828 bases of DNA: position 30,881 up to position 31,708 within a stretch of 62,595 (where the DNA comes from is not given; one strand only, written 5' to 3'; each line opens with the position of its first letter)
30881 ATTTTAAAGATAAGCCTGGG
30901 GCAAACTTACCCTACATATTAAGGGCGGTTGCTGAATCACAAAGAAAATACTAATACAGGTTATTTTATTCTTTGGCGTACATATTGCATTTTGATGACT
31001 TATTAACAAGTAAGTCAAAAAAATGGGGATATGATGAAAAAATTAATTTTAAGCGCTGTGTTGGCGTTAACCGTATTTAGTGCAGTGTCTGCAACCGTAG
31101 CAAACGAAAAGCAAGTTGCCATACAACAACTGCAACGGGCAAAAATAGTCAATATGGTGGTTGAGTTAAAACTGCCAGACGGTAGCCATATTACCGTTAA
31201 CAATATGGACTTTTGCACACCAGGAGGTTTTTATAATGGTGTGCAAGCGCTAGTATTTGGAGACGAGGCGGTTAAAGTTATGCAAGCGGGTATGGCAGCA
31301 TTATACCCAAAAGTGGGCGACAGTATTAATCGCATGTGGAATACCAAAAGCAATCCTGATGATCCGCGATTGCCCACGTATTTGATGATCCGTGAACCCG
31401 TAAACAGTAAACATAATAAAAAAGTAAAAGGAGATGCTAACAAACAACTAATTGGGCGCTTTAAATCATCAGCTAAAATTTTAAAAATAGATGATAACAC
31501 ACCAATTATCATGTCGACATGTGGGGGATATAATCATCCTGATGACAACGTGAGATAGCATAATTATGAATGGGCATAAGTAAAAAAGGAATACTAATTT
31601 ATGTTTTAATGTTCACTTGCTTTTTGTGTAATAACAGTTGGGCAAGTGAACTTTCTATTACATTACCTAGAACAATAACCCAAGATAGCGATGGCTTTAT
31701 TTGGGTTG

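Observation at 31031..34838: AT-rich three-gene envelope 'moron' inserted between the repressor and the lysis cassette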

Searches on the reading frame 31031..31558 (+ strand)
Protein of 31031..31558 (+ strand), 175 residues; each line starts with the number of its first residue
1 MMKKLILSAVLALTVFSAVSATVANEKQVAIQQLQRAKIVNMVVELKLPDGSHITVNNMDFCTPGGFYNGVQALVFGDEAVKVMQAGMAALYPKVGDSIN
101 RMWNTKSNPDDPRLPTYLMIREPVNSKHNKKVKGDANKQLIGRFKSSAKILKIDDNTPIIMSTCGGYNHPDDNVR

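Call 3: search_protein_families(library=pfam, proteins=[window:31031-31558:+], max_evalue=0.1)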
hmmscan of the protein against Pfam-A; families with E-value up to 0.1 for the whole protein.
window:31031-31558:+ (175 aa): 0 families

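Call 4: search_protein_families(library=ncbifam, proteins=[window:31031-31558:+], max_evalue=0.1)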
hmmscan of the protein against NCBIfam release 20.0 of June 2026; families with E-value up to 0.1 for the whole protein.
window:31031-31558:+ (175 aa): 2 families
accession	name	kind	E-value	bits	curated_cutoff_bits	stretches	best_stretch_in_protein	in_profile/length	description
NF053514.2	JUQZ_fam_ocin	equivalog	0.042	14.1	40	1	4-57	6-58/107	BLB8/JUQZ-1 family protein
NF040523.1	adhesin_AbpA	equivalog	0.098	12.8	150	0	3-38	1-38/203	amylase-binding adhesin AbpA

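Call 18: search_protein_families(library=padloc, proteins=[window:31031-31558:+], max_evalue=1)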
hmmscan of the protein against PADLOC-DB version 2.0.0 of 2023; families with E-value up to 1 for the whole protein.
window:31031-31558:+ (175 aa): 0 families
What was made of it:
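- On Known anti-phage defence systems (PADLOC): No significant hit for g1, g2 or g3 (call 18).
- No effector domain is present and no PADLOC defence model matches (call 18).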

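Call 19: search_protein_families(library=phrogs, proteins=[window:31031-31558:+], max_evalue=0.01)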
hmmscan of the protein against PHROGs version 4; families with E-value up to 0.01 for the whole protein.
window:31031-31558:+ (175 aa): 0 families
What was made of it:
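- Tried and rejected: PADLOC, PHROGs and NCBIfam gave nothing for g1-g3 (calls 4, 18, 19).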

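Call 24: find_homologous_proteins(query=A2, max_evalue=0.001)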
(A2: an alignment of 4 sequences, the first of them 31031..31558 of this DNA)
Query A2 (4 sequences) (175 aa, profile of the alignment): 23 proteins with E <= 0.001 among 3523 candidates.
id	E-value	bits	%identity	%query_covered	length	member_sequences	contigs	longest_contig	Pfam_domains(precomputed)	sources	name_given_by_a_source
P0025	2.9e-96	338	63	78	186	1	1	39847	-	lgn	-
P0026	6.0e-95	334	79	99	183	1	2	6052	-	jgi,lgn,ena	-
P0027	4.1e-91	322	100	99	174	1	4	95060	-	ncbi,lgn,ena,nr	ncbi:MAG: hypothetical protein COB35_04930 [Gammaproteobacteria bacterium]|nr:MAG: hypothetical prot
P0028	5.6e-84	298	63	81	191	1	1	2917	-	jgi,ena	-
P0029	2.2e-80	287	62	93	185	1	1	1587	-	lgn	-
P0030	7.1e-74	265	60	98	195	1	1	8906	-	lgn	-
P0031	1.2e-68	248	58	95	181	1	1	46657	-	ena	-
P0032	1.7e-66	241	58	95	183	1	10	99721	-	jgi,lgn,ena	-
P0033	6.7e-66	239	57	95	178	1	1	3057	-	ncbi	-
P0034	7.6e-62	226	58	97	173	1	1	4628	-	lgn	-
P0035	7.7e-62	226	57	91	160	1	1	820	-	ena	-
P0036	1.6e-30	124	68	23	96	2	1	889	-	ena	-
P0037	2.4e-16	78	33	81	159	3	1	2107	-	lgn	-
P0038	5.3e-15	73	42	49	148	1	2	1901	-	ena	-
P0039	6.6e-15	73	32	92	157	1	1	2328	-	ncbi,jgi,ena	jgi:hypothetical protein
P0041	2.7e-14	71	34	79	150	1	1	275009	-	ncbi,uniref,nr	ncbi:hypothetical protein [Pleionea sediminis]|uniref:hypothetical protein n=1 Tax=Pleionea sedimini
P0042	6.1e-14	70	34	92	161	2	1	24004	-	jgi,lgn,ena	-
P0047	9.1e-8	50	28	81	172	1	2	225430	-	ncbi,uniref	ncbi:hypothetical protein [Aliikangiella maris]|uniref:Uncharacterized protein n=2 Tax=Aliikangiella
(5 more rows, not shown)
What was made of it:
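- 31031..31558 (+): g1: secreted (periplasmic) 175-aa protein of a new family. It has two invariant Cys and an invariant DPRLPT motif. 23 relatives among 5.8 billion protein clusters (call 24).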

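Call 25: find_encoding_contigs(protein=P0032, flank=8000, max_places=3)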
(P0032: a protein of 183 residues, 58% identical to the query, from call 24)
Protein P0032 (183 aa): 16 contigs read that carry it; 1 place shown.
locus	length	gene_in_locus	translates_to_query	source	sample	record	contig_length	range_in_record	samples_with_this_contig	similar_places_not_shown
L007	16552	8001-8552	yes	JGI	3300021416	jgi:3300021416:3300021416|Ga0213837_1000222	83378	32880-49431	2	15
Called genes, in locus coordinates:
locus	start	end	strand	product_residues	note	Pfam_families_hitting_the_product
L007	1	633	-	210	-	PF06252:GemA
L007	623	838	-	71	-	-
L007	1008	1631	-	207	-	PF11363:DUF3164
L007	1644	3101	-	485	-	PF13401:AAA_22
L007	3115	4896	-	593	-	-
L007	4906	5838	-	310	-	-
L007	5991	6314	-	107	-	-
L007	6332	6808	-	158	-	-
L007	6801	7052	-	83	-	-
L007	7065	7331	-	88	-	-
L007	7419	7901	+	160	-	PF07022:Phage_CI_repr (weak)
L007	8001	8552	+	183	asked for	-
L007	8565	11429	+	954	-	PF16819:DUF5074 (faint)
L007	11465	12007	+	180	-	PF05838:Glyco_hydro_108, PF09374:PG_binding_3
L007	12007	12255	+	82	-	PF26867:Phage_Mu_gp18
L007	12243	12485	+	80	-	-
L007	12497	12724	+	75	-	-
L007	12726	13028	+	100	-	PF10805:DUF2730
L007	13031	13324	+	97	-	-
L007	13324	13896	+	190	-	PF11985:Phage_Mu_Gp27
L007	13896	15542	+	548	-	-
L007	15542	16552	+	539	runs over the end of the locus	PF06074:Portal_Mu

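Call 26: find_encoding_contigs(protein=P0031, flank=8000, max_places=2)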
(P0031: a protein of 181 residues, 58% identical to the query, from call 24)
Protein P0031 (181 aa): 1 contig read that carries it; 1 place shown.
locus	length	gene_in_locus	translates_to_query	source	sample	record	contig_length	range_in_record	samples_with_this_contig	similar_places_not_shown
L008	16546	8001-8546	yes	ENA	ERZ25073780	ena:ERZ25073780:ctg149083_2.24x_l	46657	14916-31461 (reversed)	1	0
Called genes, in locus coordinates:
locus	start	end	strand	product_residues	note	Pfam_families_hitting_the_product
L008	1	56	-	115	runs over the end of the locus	PF08765:Mor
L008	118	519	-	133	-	PF06252:GemA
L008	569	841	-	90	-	PF00216:Bac_DNA_binding, PF18291:HU-HIG (weak), PF18175:HU-CCDC81_bac_2 (weak)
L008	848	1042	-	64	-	-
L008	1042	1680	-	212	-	PF11363:DUF3164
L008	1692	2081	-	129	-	-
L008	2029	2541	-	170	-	PF13401:AAA_22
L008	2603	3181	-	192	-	-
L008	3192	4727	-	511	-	-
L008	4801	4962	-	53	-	-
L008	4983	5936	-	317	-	-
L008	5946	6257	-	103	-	PF12802:MarR_2 (faint)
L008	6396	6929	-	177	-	-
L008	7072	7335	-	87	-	-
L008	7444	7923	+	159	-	PF07022:Phage_CI_repr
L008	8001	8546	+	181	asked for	-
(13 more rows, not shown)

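Call 27: find_encoding_contigs(protein=P0041, flank=8000, max_places=2)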
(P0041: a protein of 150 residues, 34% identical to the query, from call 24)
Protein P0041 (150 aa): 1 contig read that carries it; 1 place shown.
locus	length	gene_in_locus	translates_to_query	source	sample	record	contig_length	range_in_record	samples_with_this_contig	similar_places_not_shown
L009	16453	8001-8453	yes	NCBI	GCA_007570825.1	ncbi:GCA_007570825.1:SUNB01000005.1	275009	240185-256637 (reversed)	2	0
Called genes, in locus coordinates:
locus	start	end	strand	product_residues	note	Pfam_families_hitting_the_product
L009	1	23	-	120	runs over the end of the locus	PF01844:HNH, PF14279:HNH_5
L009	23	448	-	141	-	PF11351:GTA_holin_3TM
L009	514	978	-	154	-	PF18925:DUF5675 (weak)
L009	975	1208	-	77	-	-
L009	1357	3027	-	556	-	PF02463:SMC_N (faint), PF13175:AAA_15, PF13476:AAA_23 (weak), PF13304:AAA_21, PF13175:AAA_15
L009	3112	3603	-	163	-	-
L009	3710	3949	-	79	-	-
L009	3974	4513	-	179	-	-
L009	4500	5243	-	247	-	PF13308:YARHG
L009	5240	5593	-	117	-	PF06530:Phage_antitermQ (weak)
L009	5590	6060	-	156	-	-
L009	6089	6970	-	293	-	PF17948:DnaT (weak)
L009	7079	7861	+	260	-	-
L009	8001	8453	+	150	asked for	-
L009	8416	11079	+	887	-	PF07494:Reg_prop (faint)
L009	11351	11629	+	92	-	-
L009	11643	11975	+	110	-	PF12728:HTH_17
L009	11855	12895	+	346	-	PF00589:Phage_integrase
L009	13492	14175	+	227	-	PF01027:Bax1-I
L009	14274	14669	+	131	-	PF02635:DsrE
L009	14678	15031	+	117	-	PF02635:DsrE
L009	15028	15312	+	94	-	PF04077:DsrH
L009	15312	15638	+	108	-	PF04358:DsrC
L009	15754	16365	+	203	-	PF05494:MlaC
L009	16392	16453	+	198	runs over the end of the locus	PF05494:MlaC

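Call 29: find_encoding_contigs(protein=P0047, flank=8000, max_places=2)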
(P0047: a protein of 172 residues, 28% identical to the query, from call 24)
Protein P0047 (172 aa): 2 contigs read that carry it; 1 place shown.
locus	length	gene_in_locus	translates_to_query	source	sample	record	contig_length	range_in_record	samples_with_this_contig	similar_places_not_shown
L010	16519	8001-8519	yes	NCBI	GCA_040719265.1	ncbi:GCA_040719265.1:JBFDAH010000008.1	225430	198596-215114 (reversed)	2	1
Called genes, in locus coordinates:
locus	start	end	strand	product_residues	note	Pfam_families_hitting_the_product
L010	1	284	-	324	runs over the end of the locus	PF01867:Cas_Cas1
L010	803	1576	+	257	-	PF00497:SBP_bac_3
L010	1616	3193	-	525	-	PF00999:Na_H_Exchanger, PF02254:TrkA_N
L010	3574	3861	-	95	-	-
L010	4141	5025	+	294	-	-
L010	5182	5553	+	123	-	-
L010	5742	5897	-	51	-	-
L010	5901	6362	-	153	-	PF06252:GemA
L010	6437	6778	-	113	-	-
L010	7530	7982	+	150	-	PF07022:Phage_CI_repr (faint)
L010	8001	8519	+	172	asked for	-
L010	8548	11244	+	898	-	PF07494:Reg_prop (faint), PF02518:HATPase_c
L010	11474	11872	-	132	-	PF01814:Hemerythrin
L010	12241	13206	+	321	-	PF04463:2-thiour_desulf, PF08349:DUF1722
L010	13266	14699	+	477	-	PF00875:DNA_photolyase, PF03441:FAD_binding_7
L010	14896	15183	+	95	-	PF03965:Penicillinase_R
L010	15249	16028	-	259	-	PF12973:Cupin_7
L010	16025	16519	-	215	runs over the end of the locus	PF04542:Sigma70_r2, PF08281:Sigma70_r4_2, PF04545:Sigma70_r4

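Call 30: find_encoding_contigs(protein=P0042, flank=8000, max_places=2)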
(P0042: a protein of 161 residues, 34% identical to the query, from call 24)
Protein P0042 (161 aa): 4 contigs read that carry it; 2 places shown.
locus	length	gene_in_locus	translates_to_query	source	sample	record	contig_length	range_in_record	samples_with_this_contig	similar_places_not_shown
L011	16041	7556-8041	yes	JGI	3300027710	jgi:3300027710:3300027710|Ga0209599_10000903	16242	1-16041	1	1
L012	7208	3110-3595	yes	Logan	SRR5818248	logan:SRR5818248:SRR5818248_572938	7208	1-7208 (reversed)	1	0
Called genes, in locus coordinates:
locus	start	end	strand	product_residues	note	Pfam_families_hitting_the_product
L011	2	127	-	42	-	?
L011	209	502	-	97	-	PF00216:Bac_DNA_binding, PF18291:HU-HIG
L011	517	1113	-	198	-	PF00929:RNase_T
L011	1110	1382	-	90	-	-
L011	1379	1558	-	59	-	-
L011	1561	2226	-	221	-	PF11363:DUF3164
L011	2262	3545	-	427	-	PF13401:AAA_22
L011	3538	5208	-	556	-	PF00665:rve, PF09299:Mu-transpos_C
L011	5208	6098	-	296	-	-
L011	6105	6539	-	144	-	-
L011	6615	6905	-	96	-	-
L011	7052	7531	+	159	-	PF07022:Phage_CI_repr (weak)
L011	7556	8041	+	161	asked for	-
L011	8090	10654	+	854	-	-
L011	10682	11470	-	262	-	-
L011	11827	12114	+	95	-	-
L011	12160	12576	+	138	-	-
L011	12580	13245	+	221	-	PF13271:DUF4062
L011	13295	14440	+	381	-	-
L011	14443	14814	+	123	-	-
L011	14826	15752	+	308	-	-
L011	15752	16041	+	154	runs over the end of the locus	-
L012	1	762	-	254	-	?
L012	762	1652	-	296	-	-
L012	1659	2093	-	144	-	-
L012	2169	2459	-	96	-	-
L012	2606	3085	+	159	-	PF07022:Phage_CI_repr (weak)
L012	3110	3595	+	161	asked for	-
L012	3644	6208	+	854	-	-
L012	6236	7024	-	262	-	-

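Call 41: search_solved_structures(query=A4, max_evalue=10)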
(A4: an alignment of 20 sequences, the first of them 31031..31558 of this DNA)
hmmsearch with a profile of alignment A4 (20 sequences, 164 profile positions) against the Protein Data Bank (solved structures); distinct sequences matched with E-value up to 10: 1.
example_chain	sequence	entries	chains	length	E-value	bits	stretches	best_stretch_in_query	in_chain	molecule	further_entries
8ttt_A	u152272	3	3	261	1.3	12.2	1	24-63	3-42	Sorting nexin-27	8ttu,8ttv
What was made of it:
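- Tried and rejected: A profile of g1 against PDB sequences gave nothing (call 41).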

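Call 42: search_protein_families(library=pfam, proteins=[L010:8548-11244:+, L009:8416-11079:+, L011:8090-10654:+, L007:8565-11429:+, L009:7079-7861:+, L010:7530-7982:+, L011:7052-7531:+], max_evalue=0.1)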
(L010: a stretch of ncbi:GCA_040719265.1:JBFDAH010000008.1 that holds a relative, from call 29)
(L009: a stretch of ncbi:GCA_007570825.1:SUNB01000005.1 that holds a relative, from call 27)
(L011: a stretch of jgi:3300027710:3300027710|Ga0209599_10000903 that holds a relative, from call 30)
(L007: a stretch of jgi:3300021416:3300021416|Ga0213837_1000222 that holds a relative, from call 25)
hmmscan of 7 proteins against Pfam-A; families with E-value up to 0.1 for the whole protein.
L010:8548-11244:+ (898 aa): 6 families
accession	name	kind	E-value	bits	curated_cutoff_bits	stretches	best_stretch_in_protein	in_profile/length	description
PF02518.31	HATPase_c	-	1.6e-08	35.4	26.4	1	790-880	6-109/111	Histidine kinase-, DNA gyrase B-, and HSP90-like ATPase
PF07494.17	Reg_prop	-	1.4e-05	25.1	20.4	0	29-46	5-22/24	Two component regulator propeller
PF00801.26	PKD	-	0.00019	21.8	23.5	1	574-629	13-66/80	PKD domain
PF13589.12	HATPase_c_3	-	0.0015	19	25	1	797-838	10-51/137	Histidine kinase-, DNA gyrase B-, and HSP90-like ATPase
PF00780.28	CNH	-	0.0019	18.6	26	1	91-170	11-82/255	CNH domain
PF18911.6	PKD_4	-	0.044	14.3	27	0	568-629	10-69/85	PKD domain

L009:8416-11079:+ (887 aa): 1 family
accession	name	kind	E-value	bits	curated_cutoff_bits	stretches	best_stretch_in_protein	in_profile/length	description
PF07494.17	Reg_prop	-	1.4e-10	40.5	20.4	1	28-51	1-24/24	Two component regulator propeller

L011:8090-10654:+ (854 aa): 1 family
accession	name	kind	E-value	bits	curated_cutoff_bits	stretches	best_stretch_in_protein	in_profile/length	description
PF03478.24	Beta-prop_KIB1-4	-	0.051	13.5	27.4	0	435-480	112-153/242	KIB1-4 beta-propeller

L007:8565-11429:+ (954 aa): 3 families
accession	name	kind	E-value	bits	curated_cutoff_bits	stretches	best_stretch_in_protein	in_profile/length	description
PF07494.17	Reg_prop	-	0.00017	21.8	20.4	0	31-45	9-23/24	Two component regulator propeller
PF02518.31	HATPase_c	-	0.011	16.6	26.4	1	857-938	11-109/111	Histidine kinase-, DNA gyrase B-, and HSP90-like ATPase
PF14860.11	DrrA_P4M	-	0.011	16.1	26.2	1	718-791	30-93/103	DrrA phosphatidylinositol 4-phosphate binding domain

L009:7079-7861:+ (260 aa): 2 families
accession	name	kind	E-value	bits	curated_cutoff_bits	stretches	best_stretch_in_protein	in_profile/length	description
PF01079.26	Hint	-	0.073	13.1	29.7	0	159-212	21-75/213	Hint module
PF18160.6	SLATT_5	-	0.082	12.7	29.5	0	92-150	98-151/192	SMODS and SLOG-associating 2TM effector domain family 5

L010:7530-7982:+ (150 aa): 1 family
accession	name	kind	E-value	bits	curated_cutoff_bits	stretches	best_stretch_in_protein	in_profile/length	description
PF07022.19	Phage_CI_repr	-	1.8e-05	25.4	22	1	11-71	1-61/65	Bacteriophage CI repressor helix-turn-helix domain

L011:7052-7531:+ (159 aa): 5 families
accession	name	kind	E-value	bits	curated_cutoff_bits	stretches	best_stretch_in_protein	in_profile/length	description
PF07022.19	Phage_CI_repr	-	5.9e-07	30.2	22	1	16-73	2-59/65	Bacteriophage CI repressor helix-turn-helix domain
PF01381.28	HTH_3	-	0.038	14.5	23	0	28-71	11-55/55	Helix-turn-helix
PF21550.3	MTIP_N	-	0.075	13.8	27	0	23-44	24-45/71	Myosin A tail domain interacting protein, N-terminal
PF12728.13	HTH_17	-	0.081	13.6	27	0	30-56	5-31/51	Helix-turn-helix domain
PF13412.12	HTH_24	-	0.093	12.8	21.9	0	17-45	9-36/48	Winged helix-turn-helix DNA-binding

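Call 49: predict_structure(alignment_id=A4)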
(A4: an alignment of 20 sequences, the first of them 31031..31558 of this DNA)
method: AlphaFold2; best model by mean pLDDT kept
length: 175 residues; sequences in the alignment: 20
mean_pLDDT: 69.9   pTM: 0.57
mean pLDDT of the five models: 69.9, 66.8, 63.0, 61.6, 61.2
residues with pLDDT >= 90: 14; 70-90: 75; 50-70: 69; < 50: 17
segments of 3 or more residues with pLDDT < 50: 133-137, 139-142, 173-175
pLDDT, mean of each block of 10 residues (from residue 1): 75 76 57 58 71 66 56 86 93 89 79 74 69 47 58 87 59 48
secondary structure, 60 per line:
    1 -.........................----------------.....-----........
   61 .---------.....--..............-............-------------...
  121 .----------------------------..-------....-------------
elements in order: H2-26 E43-47 E53-57 H58-61 E71-75 H78-91 H93-104 E118-121 E159-162

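Call 53: fold_search(model_id=the predicted structure, library=pdb)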
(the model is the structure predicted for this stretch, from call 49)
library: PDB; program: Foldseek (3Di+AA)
matches with E <= 10: 82; with E <= 0.001: 0
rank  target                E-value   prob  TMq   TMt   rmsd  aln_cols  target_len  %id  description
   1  3bgy_B                1.9e+00  0.03  0.12  0.10  15.8       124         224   10  Triclinic structure of Mimivirus Capping Enzyme Triphosphatase at 1.65 A (released 2008-04-01)
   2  5fgu                  2.6e+00  0.02  0.11  0.05  12.2        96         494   18  Structure of Sda1 nuclease apoprotein as an EGFP fixed-arm fusion (released 2016-03-30)
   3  2w1t_A                2.8e+00  0.01  0.13  0.13  15.7       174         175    7  Crystal Structure of B. subtilis SpoVT (released 2008-11-18)
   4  5fgw_D                3.4e+00  0.02  0.11  0.08  12.8        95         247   19  Structure of Sda1 nuclease with bound zinc ion (released 2016-03-30)
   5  2w1t_B                3.4e+00  0.01  0.12  0.12  18.9       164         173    7  Crystal Structure of B. subtilis SpoVT (released 2008-11-18)
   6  8hqz_H                3.4e+00  0.01  0.10  0.09  18.5       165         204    9  Baseplate of DT57C bacteriophage in the full state (released 2023-12-13)
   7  7e4u_E                4.1e+00  0.02  0.13  0.13   8.2        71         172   14  Crystal structure of Peroxiredoxin-1 (released 2022-02-16)
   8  8cll_A                4.1e+00  0.01  0.11  0.07  16.7       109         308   11  Structural insights into human TFIIIC promoter recognition (released 2023-06-21)
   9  7way_A                4.1e+00  0.01  0.10  0.03  10.9        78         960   13  PlmCasX-sgRNAv1-dsDNA ternary complex at nts loading state (released 2022-03-16)
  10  9e2y_X                4.3e+00  0.13  0.11  0.41   4.2        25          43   20  Cryo-EM structure of yeast CMG helicase stalled at G4-containing DNA template, state 3 (released 2025-03-26)
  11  9unw_H                4.3e+00  0.03  0.12  0.10  10.2        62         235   18  mouse PDCD5-TRiC complex (released 2026-03-25)
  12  7e4u_C                4.3e+00  0.02  0.13  0.13   8.3        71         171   15  Crystal structure of Peroxiredoxin-1 (released 2022-02-16)
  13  7waz_A                4.3e+00  0.01  0.10  0.03  10.6        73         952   10  PlmCasX-sgRNAv1-dsDNA ternary complex at ts loading state (released 2022-03-16)
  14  6xu6_Cg               4.9e+00  0.06  0.11  0.17   8.6        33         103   15  Drosophila melanogaster Testis 80S ribosome (released 2021-07-28)
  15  7wet_A                4.9e+00  0.03  0.15  0.16   8.1        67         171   12  Crystal structure of Peroxiredoxin I in complex with the inhibitor Cela (released 2022-12-28)
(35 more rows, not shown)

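Call 54: find_related_loci(query=A4, collection=genome_contigs, flank=10000)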
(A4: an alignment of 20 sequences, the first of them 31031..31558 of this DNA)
Query A4 (175 aa) in genome_contigs; peptide patterns used: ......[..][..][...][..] (x = any residue, [..] = any of these).
4 stretches matched a pattern; 4 encode a relative of the query (tblastn E <= 1e-3); 4 distinct loci.
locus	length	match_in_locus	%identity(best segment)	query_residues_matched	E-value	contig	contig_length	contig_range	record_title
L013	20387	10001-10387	34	31-169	8e-23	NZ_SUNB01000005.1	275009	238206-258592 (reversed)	Pleionea sediminis strain S1-5-21 NODE_5_length_275009_cov_57.3499, whole genome shotgun sequence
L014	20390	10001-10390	35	36-170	2e-21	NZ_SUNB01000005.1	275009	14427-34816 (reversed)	Pleionea sediminis strain S1-5-21 NODE_5_length_275009_cov_57.3499, whole genome shotgun sequence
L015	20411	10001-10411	28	36-170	1e-9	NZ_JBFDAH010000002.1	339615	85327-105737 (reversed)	Aliikangiella maris strain GXAS 306 Scaffold2, whole genome shotgun sequence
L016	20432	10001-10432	27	29-169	7e-9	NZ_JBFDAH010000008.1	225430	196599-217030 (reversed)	Aliikangiella maris strain GXAS 306 Scaffold8, whole genome shotgun sequence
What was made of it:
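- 2 of 185,579 species' genomes, with 2 loci each (call 54).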

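Call 55: find_related_loci(query=A4, collection=viral_contigs, flank=10000)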
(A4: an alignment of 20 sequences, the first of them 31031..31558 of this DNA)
Query A4 (175 aa) in viral_contigs; peptide patterns used: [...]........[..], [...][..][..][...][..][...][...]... (x = any residue, [..] = any of these).
13 stretches matched a pattern; 4 encode a relative of the query (tblastn E <= 1e-3); 4 distinct loci.
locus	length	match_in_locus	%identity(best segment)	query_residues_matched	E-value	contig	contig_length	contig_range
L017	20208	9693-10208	58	5-171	1e-64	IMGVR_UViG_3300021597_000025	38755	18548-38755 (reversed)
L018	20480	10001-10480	34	1-170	2e-22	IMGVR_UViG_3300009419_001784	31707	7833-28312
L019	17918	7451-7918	33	10-172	5e-20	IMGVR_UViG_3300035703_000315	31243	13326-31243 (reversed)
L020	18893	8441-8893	31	11-172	1e-18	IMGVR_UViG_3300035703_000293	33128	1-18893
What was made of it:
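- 4 IMG/VR contigs (call 55).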
